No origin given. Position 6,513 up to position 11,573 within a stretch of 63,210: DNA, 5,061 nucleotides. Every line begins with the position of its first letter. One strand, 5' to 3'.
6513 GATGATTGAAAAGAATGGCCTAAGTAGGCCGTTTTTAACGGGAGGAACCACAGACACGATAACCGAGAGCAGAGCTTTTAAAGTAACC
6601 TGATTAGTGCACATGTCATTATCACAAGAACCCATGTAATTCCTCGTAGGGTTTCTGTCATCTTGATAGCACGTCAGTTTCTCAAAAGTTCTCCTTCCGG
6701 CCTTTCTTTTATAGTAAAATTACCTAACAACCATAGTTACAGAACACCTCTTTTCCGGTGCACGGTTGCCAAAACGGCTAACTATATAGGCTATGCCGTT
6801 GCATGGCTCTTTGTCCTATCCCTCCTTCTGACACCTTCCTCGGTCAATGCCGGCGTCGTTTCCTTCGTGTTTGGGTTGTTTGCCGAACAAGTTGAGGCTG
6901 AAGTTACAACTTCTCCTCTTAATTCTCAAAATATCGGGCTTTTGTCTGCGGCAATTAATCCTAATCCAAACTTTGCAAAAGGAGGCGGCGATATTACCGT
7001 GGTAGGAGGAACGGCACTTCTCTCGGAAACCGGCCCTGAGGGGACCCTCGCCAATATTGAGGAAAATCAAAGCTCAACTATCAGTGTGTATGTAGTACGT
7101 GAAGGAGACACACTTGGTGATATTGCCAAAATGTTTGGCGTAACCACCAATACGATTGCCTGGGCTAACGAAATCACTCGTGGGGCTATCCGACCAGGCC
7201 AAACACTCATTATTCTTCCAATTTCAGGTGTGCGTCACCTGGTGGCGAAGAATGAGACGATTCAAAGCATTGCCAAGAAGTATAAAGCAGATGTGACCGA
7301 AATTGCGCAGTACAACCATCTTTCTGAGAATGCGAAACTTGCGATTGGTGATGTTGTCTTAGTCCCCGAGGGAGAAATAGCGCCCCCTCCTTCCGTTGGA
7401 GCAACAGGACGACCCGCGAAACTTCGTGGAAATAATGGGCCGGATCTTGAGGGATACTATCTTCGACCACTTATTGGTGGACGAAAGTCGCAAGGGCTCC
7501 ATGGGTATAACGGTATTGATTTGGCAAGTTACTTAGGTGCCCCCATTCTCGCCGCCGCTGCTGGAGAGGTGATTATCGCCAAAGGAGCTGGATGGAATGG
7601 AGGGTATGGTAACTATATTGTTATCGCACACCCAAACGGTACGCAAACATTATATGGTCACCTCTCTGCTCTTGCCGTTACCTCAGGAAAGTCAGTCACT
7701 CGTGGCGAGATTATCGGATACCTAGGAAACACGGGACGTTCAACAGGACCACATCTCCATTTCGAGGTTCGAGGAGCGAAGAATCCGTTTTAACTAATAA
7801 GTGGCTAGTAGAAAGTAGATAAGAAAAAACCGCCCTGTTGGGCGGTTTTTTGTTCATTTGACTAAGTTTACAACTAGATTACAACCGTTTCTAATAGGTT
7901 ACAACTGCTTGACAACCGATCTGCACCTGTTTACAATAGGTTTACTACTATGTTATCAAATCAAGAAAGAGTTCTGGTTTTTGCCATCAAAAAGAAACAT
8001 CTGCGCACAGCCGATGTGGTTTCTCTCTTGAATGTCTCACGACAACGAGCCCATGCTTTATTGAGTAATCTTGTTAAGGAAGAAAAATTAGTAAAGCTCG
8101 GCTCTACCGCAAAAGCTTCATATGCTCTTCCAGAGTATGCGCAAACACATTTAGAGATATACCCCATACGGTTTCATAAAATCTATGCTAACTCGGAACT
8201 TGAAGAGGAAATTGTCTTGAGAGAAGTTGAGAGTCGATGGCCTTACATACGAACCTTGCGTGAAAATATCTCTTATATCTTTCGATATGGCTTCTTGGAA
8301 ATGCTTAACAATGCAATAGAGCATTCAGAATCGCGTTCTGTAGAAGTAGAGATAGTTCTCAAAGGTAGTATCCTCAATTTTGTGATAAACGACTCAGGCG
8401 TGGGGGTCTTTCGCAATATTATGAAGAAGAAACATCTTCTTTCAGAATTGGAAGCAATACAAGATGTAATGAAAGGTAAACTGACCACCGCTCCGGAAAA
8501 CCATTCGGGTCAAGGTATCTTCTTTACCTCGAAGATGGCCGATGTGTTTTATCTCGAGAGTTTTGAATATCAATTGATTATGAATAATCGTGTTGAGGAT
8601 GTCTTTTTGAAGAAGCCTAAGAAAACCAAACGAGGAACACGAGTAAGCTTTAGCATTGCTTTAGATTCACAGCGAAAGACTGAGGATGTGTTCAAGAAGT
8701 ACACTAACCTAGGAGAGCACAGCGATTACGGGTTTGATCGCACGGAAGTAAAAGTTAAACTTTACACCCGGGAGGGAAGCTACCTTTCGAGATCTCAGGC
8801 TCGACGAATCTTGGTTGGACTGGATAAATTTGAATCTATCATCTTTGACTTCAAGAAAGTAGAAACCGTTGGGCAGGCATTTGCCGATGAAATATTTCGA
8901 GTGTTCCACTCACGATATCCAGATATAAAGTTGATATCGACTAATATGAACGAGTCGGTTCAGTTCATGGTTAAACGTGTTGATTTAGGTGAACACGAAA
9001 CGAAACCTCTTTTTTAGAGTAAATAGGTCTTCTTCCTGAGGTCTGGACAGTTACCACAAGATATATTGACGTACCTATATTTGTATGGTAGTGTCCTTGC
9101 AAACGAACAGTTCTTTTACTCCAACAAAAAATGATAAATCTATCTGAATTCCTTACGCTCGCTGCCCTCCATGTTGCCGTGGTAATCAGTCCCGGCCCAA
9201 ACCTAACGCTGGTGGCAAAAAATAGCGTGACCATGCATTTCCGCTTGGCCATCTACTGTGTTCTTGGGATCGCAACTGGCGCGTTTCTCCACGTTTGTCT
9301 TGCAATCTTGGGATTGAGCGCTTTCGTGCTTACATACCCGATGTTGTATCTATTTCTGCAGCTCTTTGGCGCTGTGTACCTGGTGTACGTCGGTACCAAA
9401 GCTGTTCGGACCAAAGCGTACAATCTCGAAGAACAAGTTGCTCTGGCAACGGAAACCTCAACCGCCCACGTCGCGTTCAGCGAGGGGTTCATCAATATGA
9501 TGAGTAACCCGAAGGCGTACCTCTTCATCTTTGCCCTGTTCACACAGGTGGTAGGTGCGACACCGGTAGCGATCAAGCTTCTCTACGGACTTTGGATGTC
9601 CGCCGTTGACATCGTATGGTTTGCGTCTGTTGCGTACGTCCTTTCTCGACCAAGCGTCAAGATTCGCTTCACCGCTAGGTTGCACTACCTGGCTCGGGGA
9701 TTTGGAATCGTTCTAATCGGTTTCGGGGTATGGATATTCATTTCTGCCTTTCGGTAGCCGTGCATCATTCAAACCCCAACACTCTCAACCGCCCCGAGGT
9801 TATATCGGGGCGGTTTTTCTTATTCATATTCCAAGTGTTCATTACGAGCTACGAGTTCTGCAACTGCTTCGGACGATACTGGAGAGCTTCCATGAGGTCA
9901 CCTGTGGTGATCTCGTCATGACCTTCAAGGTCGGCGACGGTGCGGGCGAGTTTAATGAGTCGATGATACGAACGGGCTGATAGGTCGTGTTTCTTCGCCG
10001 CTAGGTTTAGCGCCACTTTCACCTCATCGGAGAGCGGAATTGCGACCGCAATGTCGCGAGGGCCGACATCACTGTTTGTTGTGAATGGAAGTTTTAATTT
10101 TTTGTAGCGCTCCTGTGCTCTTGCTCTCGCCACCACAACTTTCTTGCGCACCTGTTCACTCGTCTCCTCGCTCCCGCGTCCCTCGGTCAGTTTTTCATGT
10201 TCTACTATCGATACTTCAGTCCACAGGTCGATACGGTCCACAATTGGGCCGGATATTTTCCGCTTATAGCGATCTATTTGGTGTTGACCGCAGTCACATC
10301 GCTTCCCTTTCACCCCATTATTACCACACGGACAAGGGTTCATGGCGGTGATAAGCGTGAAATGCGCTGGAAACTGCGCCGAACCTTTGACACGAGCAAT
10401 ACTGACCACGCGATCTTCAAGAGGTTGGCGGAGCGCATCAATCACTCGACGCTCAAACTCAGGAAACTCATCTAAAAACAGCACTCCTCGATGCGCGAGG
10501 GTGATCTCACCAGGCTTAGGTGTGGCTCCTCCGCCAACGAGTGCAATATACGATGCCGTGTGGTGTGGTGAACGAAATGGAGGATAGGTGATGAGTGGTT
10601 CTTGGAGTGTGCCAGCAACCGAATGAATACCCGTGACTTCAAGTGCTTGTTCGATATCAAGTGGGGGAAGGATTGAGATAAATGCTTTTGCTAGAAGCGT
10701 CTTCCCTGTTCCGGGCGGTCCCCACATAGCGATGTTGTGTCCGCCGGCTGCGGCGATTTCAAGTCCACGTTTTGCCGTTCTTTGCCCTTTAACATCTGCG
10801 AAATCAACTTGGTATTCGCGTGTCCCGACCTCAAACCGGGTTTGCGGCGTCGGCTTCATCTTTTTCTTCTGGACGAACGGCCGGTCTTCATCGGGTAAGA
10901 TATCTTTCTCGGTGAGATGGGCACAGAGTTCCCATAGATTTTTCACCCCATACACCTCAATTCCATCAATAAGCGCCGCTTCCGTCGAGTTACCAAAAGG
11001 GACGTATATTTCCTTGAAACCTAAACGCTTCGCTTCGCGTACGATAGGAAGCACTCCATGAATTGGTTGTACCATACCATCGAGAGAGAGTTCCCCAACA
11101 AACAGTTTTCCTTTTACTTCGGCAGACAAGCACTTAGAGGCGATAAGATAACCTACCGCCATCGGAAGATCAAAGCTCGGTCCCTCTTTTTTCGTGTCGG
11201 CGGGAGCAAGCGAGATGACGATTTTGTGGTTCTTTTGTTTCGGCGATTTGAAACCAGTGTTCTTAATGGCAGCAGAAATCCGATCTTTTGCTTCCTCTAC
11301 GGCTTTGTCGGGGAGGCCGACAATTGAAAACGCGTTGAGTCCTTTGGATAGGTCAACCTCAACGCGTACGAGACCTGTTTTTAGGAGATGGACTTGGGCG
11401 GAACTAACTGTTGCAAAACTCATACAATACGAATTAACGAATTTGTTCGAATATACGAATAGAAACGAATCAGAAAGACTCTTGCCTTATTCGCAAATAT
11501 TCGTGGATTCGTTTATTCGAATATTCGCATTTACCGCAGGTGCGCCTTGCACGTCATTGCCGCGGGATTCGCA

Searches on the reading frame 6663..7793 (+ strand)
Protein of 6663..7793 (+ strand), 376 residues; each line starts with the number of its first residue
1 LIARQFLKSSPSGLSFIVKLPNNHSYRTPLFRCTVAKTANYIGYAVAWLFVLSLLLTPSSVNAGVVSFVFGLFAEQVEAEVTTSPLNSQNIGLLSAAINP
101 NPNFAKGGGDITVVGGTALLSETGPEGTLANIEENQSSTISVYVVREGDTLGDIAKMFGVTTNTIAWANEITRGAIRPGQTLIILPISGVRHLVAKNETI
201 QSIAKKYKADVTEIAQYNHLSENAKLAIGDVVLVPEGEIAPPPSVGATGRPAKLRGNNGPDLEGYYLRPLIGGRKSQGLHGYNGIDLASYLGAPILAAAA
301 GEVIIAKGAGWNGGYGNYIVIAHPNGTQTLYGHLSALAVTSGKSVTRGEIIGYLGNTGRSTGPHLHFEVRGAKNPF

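Call 63: search_protein_families(library=pfam, proteins=[window:6663-7793:+], max_evalue=0.001)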
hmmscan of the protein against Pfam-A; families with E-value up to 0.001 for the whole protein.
window:6663-7793:+ (376 aa): 4 families
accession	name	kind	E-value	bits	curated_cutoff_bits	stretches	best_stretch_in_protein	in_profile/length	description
PF01551.29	Peptidase_M23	-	1.4e-30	105.7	28.7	1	282-374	3-92/96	Peptidase family M23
PF01476.26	LysM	-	3.1e-23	81.9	20.9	2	143-184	1-42/43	LysM domain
PF23473.1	LysM3_LYK4_5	-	1.2e-12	48.1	29.3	1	143-186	5-47/48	LYK4/5 LysM3 domain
PF23446.1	LysM1_NFP_LYK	-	5.3e-09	37.3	36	0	198-235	16-54/60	NFP/LYK LysM1 domain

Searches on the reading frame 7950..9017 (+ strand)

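Call 63: search_protein_families(library=pfam, proteins=[window:7950-9017:+], max_evalue=0.001)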
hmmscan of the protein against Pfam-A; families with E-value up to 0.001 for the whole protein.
window:7950-9017:+ (355 aa): 2 families
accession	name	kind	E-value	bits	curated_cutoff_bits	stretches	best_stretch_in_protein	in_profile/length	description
PF14213.11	DUF4325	-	1.5e-13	50.7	23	1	286-338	8-64/64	STAS-like domain of unknown function (DUF4325)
PF13581.12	HATPase_c_2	-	2.2e-05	24.9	27.4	1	92-201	13-113/127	Histidine kinase-like ATPase domain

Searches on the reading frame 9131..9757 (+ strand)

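Call 63: search_protein_families(library=pfam, proteins=[window:9131-9757:+], max_evalue=0.001)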
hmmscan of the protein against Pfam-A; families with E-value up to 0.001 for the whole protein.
window:9131-9757:+ (208 aa): 1 family
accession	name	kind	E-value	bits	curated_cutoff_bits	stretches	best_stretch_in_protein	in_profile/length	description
PF01810.24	LysE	-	8.5e-32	110.6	25.6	1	16-203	2-190/193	LysE type translocator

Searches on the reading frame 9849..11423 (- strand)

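Call 30: search_protein_families(library=pfam, proteins=[window:9849-11423:-], max_evalue=0.001)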
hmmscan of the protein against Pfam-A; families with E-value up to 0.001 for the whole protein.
window:9849-11423:- (524 aa): 8 families
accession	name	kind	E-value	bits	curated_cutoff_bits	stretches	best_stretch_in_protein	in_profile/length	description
PF01078.27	Mg_chelatase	-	2.5e-88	295.3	20.3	1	207-411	1-206/207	Magnesium chelatase, subunit ChlI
PF13541.12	ChlI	-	5.9e-40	136.4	27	1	21-145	1-121/121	Subunit ChlI of Mg-chelatase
PF13335.12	Mg_chelatase_C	-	7.2e-26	91.1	26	1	420-517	2-94/94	Magnesium chelatase, subunit ChlI C-terminal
PF07728.20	AAA_5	-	3.7e-09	37.2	22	1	311-368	66-128/139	AAA domain (dynein-related subfamily)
PF00493.29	MCM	-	1e-06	28.5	23.3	1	303-364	113-174/224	MCM P-loop domain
PF05362.19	Lon_C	-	1.5e-06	28.3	21.1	1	42-148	70-175/205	Lon protease (S16) C-terminal proteolytic domain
PF00158.32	Sigma54_activat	-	3.7e-05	23.9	20.2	1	222-362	16-142/168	Sigma-54 interaction domain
PF00004.35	AAA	-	0.00029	21.7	21.2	0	232-252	2-22/131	ATPase family associated with various cellular activities (AAA)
